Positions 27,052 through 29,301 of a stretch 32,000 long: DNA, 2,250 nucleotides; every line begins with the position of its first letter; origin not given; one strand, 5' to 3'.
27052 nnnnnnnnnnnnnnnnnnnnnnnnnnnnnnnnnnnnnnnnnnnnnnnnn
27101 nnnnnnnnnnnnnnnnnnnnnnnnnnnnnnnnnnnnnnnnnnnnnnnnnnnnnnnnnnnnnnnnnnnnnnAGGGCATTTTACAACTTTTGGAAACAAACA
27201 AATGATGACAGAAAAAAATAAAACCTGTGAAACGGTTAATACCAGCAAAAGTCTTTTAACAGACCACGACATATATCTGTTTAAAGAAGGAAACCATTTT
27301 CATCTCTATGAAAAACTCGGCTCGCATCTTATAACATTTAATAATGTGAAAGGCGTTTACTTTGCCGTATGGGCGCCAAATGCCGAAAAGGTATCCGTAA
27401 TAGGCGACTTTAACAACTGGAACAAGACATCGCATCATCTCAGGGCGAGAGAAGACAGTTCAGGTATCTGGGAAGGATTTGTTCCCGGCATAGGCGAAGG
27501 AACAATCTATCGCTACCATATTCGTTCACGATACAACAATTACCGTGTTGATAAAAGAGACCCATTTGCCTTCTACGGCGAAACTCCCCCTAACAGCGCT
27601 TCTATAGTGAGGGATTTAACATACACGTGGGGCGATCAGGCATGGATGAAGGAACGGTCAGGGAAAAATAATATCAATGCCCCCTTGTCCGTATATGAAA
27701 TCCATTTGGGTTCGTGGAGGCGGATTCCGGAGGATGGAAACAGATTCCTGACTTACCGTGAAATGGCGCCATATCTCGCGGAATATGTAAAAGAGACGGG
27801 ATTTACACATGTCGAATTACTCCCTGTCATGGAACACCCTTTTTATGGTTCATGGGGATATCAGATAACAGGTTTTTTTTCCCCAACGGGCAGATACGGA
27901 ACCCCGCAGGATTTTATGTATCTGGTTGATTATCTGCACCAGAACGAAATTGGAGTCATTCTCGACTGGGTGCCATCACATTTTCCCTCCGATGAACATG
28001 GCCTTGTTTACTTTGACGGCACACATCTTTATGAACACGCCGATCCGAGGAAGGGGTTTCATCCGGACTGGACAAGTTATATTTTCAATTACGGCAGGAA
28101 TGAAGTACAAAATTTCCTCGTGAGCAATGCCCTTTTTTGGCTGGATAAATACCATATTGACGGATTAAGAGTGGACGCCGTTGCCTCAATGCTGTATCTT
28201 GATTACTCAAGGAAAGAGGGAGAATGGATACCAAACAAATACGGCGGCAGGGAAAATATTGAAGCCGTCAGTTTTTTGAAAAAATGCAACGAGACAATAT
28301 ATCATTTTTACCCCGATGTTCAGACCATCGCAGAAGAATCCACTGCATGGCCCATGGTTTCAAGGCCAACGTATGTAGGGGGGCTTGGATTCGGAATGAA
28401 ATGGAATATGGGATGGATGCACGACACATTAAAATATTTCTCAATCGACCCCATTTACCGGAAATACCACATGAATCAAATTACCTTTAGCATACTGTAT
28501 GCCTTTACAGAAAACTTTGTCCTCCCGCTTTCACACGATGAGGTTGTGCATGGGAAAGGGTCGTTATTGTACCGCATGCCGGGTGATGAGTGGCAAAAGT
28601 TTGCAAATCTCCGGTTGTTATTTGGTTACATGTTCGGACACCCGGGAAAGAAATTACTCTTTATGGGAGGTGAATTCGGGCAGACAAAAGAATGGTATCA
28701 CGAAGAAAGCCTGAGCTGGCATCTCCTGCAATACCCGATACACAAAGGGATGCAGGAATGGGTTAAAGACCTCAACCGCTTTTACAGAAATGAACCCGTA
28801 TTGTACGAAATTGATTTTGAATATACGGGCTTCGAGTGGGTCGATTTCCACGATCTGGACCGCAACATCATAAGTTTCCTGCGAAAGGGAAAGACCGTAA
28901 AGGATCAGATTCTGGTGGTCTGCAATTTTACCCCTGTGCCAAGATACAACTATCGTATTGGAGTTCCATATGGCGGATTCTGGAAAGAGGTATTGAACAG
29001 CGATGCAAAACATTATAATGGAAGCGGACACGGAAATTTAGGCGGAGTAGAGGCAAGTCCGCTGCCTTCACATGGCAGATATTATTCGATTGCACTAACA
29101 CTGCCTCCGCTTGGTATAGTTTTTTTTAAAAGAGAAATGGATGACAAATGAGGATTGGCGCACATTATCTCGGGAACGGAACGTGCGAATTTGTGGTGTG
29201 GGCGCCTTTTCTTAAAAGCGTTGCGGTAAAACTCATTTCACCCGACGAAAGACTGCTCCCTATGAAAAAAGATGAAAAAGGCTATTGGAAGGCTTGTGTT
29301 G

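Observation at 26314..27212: Toxin-antitoxin cassette inserted exactly into the coupled treS-pep2/glgB junction, bracketed by a perfect 47-bp duplication of that junction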

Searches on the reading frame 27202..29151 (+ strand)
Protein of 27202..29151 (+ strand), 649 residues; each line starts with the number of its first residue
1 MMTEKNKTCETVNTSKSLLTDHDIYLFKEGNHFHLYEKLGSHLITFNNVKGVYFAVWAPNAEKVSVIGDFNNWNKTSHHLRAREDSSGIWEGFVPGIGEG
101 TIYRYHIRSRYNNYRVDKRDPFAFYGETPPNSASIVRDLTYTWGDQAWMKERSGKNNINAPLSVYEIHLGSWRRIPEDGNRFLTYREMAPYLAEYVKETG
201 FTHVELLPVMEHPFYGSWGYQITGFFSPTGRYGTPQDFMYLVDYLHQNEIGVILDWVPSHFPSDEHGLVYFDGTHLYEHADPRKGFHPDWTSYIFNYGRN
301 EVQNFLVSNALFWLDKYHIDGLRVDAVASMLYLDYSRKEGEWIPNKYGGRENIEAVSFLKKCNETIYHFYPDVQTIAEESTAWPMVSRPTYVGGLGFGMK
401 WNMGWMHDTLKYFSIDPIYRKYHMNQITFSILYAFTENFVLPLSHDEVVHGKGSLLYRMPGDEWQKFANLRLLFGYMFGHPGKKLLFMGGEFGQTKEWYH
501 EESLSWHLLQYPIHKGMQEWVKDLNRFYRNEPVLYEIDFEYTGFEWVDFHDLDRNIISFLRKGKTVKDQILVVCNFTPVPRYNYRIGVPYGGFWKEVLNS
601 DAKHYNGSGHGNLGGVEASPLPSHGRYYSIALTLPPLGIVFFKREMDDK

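Call 5: search_protein_families(library=pfam, proteins=[window:27202-29151:+])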
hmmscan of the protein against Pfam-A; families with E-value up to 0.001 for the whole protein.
window:27202-29151:+ (649 aa): 3 families
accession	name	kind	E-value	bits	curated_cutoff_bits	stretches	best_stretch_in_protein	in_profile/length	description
PF02806.24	Alpha-amylase_C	-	3.3e-26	91.9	21.2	1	546-644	1-94/95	Alpha amylase, C-terminal all-beta domain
PF02922.24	CBM_48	-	5.1e-21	75.2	22.4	1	38-123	1-83/83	Carbohydrate-binding module 48 (Isoamylase N-terminal domain)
PF00128.31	Alpha-amylase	-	1.4e-18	67.8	22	2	194-267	26-97/446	Alpha amylase, catalytic domain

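Call 8: find_encoding_contigs(protein=window:27202-29151:+, flank=10000, max_places=10)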
Protein window:27202-29151:+ (649 aa): 23 contigs read that carry it; 10 places shown.
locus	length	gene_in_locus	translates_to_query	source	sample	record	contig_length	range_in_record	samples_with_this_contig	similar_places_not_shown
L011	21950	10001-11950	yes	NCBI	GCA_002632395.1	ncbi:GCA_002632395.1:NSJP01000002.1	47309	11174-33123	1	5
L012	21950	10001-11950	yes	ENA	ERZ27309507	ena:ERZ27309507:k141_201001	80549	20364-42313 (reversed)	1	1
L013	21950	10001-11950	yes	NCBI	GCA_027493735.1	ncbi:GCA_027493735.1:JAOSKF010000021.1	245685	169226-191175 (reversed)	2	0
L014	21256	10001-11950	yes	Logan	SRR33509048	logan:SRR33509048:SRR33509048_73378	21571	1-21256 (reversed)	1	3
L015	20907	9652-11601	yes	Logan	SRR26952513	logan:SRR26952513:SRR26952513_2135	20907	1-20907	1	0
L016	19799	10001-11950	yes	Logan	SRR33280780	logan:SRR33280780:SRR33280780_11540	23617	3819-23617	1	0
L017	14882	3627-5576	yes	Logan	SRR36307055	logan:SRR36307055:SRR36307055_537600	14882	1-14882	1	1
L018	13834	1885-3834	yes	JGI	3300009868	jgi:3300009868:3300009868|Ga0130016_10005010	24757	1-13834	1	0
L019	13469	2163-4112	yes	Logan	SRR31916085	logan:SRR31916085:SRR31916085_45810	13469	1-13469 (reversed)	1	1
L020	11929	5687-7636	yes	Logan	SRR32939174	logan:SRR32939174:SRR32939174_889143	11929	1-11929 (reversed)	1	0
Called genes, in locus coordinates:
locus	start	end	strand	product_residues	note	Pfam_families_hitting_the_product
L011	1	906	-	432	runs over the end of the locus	PF00215:OMPdecase, PF03737:RraA-like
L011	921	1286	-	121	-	PF01242:PTPS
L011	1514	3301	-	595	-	PF02518:HATPase_c, PF13589:HATPase_c_3, PF01119:DNA_mis_repair, PF08676:MutL_C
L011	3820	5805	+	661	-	PF11896:GlgE_dom_N_S, PF00128:Alpha-amylase (faint), PF21702:GLGE_C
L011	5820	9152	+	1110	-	PF00128:Alpha-amylase, PF16657:Malt_amylase_C, PF18085:Mak_N_cap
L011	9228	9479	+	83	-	PF03683:UPF0175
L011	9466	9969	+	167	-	PF11848:DUF3368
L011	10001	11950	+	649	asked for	PF02922:CBM_48, PF00128:Alpha-amylase, PF02806:Alpha-amylase_C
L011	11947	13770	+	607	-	PF00128:Alpha-amylase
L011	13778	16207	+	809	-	PF03065:Glyco_hydro_57, PF12055:DUF3536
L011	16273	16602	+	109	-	-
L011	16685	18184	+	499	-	PF02446:Glyco_hydro_77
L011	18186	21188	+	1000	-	PF00128:Alpha-amylase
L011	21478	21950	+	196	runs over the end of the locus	PF00475:IGPD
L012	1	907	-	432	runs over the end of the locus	PF00215:OMPdecase, PF03737:RraA-like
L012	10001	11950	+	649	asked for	PF02922:CBM_48, PF00128:Alpha-amylase, PF02806:Alpha-amylase_C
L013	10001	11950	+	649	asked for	PF02922:CBM_48, PF00128:Alpha-amylase, PF02806:Alpha-amylase_C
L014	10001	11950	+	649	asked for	PF02922:CBM_48, PF00128:Alpha-amylase, PF02806:Alpha-amylase_C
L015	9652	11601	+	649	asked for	PF02922:CBM_48, PF00128:Alpha-amylase, PF02806:Alpha-amylase_C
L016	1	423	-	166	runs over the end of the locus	PF02151:UVR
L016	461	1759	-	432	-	PF00215:OMPdecase, PF03737:RraA-like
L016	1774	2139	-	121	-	PF01242:PTPS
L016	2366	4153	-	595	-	PF02518:HATPase_c, PF13589:HATPase_c_3, PF01119:DNA_mis_repair, PF08676:MutL_C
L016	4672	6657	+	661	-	PF11896:GlgE_dom_N_S, PF00128:Alpha-amylase (faint), PF21702:GLGE_C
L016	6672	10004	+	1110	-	PF00128:Alpha-amylase, PF16657:Malt_amylase_C, PF18085:Mak_N_cap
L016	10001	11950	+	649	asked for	PF02922:CBM_48, PF00128:Alpha-amylase, PF02806:Alpha-amylase_C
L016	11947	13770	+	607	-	PF02922:CBM_48 (weak), PF00128:Alpha-amylase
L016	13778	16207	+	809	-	PF03065:Glyco_hydro_57, PF12055:DUF3536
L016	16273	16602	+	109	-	-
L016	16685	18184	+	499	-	PF02446:Glyco_hydro_77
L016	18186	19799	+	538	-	?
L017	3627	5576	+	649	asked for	PF02922:CBM_48, PF00128:Alpha-amylase, PF02806:Alpha-amylase_C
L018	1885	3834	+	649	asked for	PF02922:CBM_48, PF00128:Alpha-amylase, PF02806:Alpha-amylase_C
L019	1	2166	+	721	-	?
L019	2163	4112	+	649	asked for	PF02922:CBM_48, PF00128:Alpha-amylase, PF02806:Alpha-amylase_C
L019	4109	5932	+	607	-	PF02922:CBM_48 (weak), PF00128:Alpha-amylase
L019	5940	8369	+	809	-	PF03065:Glyco_hydro_57, PF12055:DUF3536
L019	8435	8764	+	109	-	-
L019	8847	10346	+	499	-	PF02446:Glyco_hydro_77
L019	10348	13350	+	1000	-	PF00128:Alpha-amylase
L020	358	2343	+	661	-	PF11896:GlgE_dom_N_S, PF00128:Alpha-amylase (faint), PF21702:GLGE_C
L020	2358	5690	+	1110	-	PF00128:Alpha-amylase, PF16657:Malt_amylase_C, PF18085:Mak_N_cap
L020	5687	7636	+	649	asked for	PF02922:CBM_48, PF00128:Alpha-amylase, PF02806:Alpha-amylase_C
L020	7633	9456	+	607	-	PF00128:Alpha-amylase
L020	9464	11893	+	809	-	PF03065:Glyco_hydro_57, PF12055:DUF3536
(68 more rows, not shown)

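Call 17: find_related_loci(query=window:27202-29151:+, collection=genome_contigs, flank=6000)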
Query window:27202-29151:+ (649 aa) in genome_contigs; peptide patterns used: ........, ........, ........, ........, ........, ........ (x = any residue, [..] = any of these).
600 stretches matched a pattern (row limit reached: there are more); 600 encode a relative of the query (tblastn E <= 1e-3); the best 80 are kept; 80 distinct loci.
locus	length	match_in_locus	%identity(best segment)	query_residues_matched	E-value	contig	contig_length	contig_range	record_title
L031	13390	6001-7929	72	2-643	0e+0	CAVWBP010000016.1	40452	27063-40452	MAG: Thermodesulfovibrionales bacterium isolate MFD09779.bin.1.4 genome assembly, contig: contig_46653, whole genome sho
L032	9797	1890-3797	72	10-645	0e+0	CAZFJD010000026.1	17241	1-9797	MAG TPA_asm: uncultured Syntrophaceae bacterium isolate binchicken_co325_68 genome assembly, contig: NODE_895_length_172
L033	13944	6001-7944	71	2-648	0e+0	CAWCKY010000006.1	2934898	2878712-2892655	MAG: uncultured Acidobacteriota bacterium isolate MFD03602.bin.2.40 genome assembly, contig: contig_5274, whole genome s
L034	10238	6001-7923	71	1-645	0e+0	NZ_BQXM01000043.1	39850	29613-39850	Desulforhabdus sp. TSK scaffold043, whole genome shotgun sequence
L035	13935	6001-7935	72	1-645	0e+0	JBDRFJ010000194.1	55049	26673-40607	MAG: Pseudomonadota bacterium isolate MEGAHIT-group-1.368 k141_4952987, whole genome shotgun sequence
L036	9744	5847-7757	70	9-645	0e+0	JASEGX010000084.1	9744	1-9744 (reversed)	MAG: Thermodesulfobacteriota bacterium isolate Yes70-07 NODE_3032_length_9744_cov_4.685004, whole genome shotgun sequenc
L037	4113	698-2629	70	1-644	0e+0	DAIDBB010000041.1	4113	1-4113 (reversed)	MAG TPA_asm: bacterium isolate clean1855 k141_33654, whole genome shotgun sequence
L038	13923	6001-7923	69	3-645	0e+0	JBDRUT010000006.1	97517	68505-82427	MAG: candidate division WOR-3 bacterium isolate SZTDM-2_201709_bins_113 SZTDM-2_201709_bins_113_scaffold_6, whole genome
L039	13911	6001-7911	68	10-645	0e+0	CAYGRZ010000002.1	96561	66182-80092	MAG TPA_asm: uncultured Planctomycetia bacterium isolate ERP119294_co1_123 genome assembly, contig: NODE_214_length_9656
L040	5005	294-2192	70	11-643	0e+0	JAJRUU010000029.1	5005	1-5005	MAG: bacterium isolate Dive96_bin10.231 k141_286046, whole genome shotgun sequence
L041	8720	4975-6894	70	3-643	0e+0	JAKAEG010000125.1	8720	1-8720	MAG: Nitrospirae bacterium isolate WY1.bin133 NODE_13287_length_8720_cov_1.369952, whole genome shotgun sequence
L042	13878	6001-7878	71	18-643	0e+0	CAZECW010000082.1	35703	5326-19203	MAG TPA_asm: uncultured archaeon isolate SRP231805_co4_171 genome assembly, contig: k141_217885, whole genome shotgun se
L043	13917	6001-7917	69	4-643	0e+0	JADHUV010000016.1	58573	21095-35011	MAG: Nitrospira sp. isolate BS150m-G55 BS-150m-C368, whole genome shotgun sequence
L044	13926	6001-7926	70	2-643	0e+0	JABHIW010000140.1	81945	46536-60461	MAG: Candidatus Scalindua sp. isolate SI037_bin72 k141_963551, whole genome shotgun sequence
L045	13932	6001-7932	69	1-644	0e+0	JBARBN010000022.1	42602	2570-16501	MAG: Nitrospirota bacterium isolate MFD05764_ilm_asm_bin136 k127_3496183, whole genome shotgun sequence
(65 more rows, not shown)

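Call 49: find_homologous_proteins(query=window:27202-29151:+, max_evalue=1e-100)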
Query window:27202-29151:+ (649 aa): 8000 proteins with E <= 1e-100 among 8000 candidates; the best 120 are listed.
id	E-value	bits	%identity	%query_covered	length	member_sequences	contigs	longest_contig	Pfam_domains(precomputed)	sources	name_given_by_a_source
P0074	0.0e+0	1567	100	100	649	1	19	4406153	PF02922.25,PF00128.32,PF02806.25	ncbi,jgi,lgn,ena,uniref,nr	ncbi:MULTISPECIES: 1,4-alpha-glucan branching protein GlgB [Candidatus Kuenenia]|jgi:1,4-alpha-gluca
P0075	0.0e+0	1565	100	100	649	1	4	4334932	PF02922.25,PF00128.32,PF02806.25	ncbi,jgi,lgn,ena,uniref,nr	ncbi:1,4-alpha-glucan branching enzyme [Candidatus Kuenenia stuttgartiensis]|uniref:1,4-alpha-glucan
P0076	0.0e+0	1564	100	100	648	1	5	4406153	PF02922.25,PF00128.32,PF02806.25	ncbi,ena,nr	ncbi:MAG: 1,4-alpha-glucan branching protein GlgB [Candidatus Kuenenia stuttgartiensis]|nr:1,4-alpha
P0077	0.0e+0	1562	100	100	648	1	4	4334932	PF02922.25,PF00128.32,PF02806.25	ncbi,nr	ncbi:1,4-alpha-glucan branching protein GlgB [Candidatus Kuenenia sp.]|nr:1,4-alpha-glucan branching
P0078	0.0e+0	1513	96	100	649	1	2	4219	PF02922.25,PF00128.32,PF02806.25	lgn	-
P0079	0.0e+0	1474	93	100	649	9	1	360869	PF02922.25,PF00128.32,PF02806.25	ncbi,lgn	-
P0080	0.0e+0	1450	100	93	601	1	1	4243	PF02922.25,PF00128.32,PF02806.25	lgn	-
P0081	0.0e+0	1435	91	100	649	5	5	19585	PF02922.25,PF00128.32,PF02806.25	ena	-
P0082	0.0e+0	1420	90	100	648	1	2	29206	PF02922.25,PF00128.32,PF02806.25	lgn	-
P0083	0.0e+0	1408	89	100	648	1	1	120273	PF02922.25,PF00128.32,PF02806.25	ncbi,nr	ncbi:MAG: 1,4-alpha-glucan branching protein GlgB [Candidatus Kuenenia sp.]|nr:1,4-alpha-glucan bran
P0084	0.0e+0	1382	87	99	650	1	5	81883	PF02922.25,PF00128.32,PF02806.25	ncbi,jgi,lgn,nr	ncbi:MAG: 1,4-alpha-glucan branching protein GlgB [Planctomycetes bacterium]|nr:1,4-alpha-glucan bra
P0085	0.0e+0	1345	84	100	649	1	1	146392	PF02922.25,PF00128.32,PF02806.25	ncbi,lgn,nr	ncbi:MAG: 1,4-alpha-glucan branching protein GlgB [Candidatus Brocadiaceae bacterium]|nr:1,4-alpha-g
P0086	0.0e+0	1200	75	99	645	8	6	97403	PF02922.25,PF00128.32,PF02806.25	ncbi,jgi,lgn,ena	-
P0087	0.0e+0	1196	75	100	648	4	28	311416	PF02922.25,PF00128.32,PF02806.25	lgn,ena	-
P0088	0.0e+0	1194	75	100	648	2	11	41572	PF02922.25,PF00128.32,PF02806.25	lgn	-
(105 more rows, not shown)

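Call 50: find_encoding_contigs(protein=P0078, flank=5000, max_places=3)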
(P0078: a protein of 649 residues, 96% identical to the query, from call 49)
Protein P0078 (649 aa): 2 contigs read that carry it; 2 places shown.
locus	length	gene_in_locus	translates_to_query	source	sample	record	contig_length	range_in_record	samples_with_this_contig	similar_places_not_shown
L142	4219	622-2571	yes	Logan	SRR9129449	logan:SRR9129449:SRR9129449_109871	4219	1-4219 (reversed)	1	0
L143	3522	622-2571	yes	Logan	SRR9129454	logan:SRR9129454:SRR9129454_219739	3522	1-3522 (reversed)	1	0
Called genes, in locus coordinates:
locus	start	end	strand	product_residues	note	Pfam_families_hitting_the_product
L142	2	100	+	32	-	?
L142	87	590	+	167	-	PF11848:DUF3368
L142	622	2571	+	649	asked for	PF02922:CBM_48, PF00128:Alpha-amylase, PF02806:Alpha-amylase_C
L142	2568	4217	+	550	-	?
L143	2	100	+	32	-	?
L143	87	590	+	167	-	PF11848:DUF3368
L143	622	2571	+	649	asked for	PF02922:CBM_48, PF00128:Alpha-amylase, PF02806:Alpha-amylase_C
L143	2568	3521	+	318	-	?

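Call 51: find_encoding_contigs(protein=P0079, flank=5000, max_places=3)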
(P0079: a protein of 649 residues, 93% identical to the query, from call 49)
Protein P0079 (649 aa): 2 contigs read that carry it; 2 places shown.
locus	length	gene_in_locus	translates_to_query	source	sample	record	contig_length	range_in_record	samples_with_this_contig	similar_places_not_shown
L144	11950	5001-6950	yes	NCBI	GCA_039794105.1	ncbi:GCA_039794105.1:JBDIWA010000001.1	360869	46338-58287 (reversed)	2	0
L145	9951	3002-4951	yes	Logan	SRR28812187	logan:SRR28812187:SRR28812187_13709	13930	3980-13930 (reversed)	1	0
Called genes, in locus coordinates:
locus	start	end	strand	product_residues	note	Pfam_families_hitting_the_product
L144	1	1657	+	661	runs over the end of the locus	PF11896:GlgE_dom_N_S, PF21702:GLGE_C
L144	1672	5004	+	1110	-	PF00128:Alpha-amylase, PF16657:Malt_amylase_C, PF18085:Mak_N_cap (weak)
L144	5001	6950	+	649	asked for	PF02922:CBM_48, PF00128:Alpha-amylase, PF02806:Alpha-amylase_C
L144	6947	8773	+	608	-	PF02922:CBM_48 (weak), PF00128:Alpha-amylase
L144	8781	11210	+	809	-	PF03065:Glyco_hydro_57, PF12055:DUF3536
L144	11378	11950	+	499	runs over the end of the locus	PF02446:Glyco_hydro_77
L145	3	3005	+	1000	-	?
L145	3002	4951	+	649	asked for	PF02922:CBM_48, PF00128:Alpha-amylase, PF02806:Alpha-amylase_C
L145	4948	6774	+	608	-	PF02922:CBM_48 (weak), PF00128:Alpha-amylase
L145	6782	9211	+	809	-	PF03065:Glyco_hydro_57, PF12055:DUF3536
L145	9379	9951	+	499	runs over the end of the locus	PF02446:Glyco_hydro_77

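Call 52: find_encoding_contigs(protein=P0083, flank=5000, max_places=2)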
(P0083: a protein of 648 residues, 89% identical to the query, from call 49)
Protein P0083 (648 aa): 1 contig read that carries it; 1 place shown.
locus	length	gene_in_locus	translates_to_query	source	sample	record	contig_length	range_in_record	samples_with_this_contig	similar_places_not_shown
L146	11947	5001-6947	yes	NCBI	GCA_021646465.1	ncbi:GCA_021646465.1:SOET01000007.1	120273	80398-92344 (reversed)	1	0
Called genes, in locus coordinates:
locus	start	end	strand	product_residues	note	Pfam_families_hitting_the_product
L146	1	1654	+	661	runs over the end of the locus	PF11896:GlgE_dom_N_S, PF21702:GLGE_C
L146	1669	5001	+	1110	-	PF00128:Alpha-amylase, PF16657:Malt_amylase_C, PF18085:Mak_N_cap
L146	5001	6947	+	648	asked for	PF02922:CBM_48, PF00128:Alpha-amylase, PF02806:Alpha-amylase_C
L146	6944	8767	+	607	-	PF02922:CBM_48 (weak), PF00128:Alpha-amylase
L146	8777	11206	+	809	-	PF03065:Glyco_hydro_57, PF12055:DUF3536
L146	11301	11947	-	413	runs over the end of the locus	PF00999:Na_H_Exchanger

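Call 53: find_encoding_contigs(protein=P0084, flank=5000, max_places=2)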
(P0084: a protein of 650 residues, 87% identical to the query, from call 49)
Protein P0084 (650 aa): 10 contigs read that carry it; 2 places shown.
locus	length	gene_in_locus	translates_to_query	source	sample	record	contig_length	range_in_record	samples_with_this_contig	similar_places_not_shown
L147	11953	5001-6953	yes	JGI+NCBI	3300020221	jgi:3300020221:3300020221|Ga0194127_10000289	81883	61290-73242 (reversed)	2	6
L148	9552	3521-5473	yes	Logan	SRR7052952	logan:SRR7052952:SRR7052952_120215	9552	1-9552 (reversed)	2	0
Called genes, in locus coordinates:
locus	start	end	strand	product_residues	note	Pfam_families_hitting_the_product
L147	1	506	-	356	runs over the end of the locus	PF00217:ATP-gua_Ptrans, PF27454:McsB_C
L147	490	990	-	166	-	PF02151:UVR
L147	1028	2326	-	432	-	PF00215:OMPdecase, PF02581:TMP-TENI (weak), PF03737:RraA-like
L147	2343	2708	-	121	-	PF01242:PTPS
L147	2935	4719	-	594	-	PF02518:HATPase_c, PF13589:HATPase_c_3, PF01119:DNA_mis_repair, PF08676:MutL_C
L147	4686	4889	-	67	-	-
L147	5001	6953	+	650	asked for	PF02922:CBM_48, PF00128:Alpha-amylase, PF02806:Alpha-amylase_C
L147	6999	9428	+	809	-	PF03065:Glyco_hydro_57, PF12055:DUF3536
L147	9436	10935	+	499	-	PF02446:Glyco_hydro_77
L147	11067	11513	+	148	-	PF02358:Trehalose_PPase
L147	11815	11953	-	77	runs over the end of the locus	-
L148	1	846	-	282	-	?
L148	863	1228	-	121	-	PF01242:PTPS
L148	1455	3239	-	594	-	PF02518:HATPase_c, PF13589:HATPase_c_3, PF01119:DNA_mis_repair, PF08676:MutL_C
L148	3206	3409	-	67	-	-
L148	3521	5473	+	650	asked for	PF02922:CBM_48, PF00128:Alpha-amylase, PF02806:Alpha-amylase_C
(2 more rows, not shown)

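Call 65: find_encoding_contigs(protein=P0081, flank=10000, max_places=5)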
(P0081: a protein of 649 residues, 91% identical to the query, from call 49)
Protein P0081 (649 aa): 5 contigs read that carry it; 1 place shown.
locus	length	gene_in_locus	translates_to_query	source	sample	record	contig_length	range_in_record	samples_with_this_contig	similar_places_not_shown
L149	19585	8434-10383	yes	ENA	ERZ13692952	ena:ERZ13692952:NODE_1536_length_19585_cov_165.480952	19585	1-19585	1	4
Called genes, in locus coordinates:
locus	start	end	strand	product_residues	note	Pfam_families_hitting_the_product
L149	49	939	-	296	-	-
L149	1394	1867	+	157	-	PF04014:MazE_antitoxin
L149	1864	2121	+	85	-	-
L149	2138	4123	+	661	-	PF11896:GlgE_dom_N_S, PF21702:GLGE_C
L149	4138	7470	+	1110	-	PF00128:Alpha-amylase, PF16657:Malt_amylase_C, PF18085:Mak_N_cap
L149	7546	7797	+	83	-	PF03683:UPF0175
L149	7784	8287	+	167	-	PF11848:DUF3368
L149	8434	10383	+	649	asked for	PF02922:CBM_48, PF00128:Alpha-amylase, PF02806:Alpha-amylase_C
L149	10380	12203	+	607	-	PF02922:CBM_48 (weak), PF00128:Alpha-amylase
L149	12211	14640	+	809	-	PF03065:Glyco_hydro_57, PF12055:DUF3536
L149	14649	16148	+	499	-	PF02446:Glyco_hydro_77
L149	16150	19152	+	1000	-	PF00128:Alpha-amylase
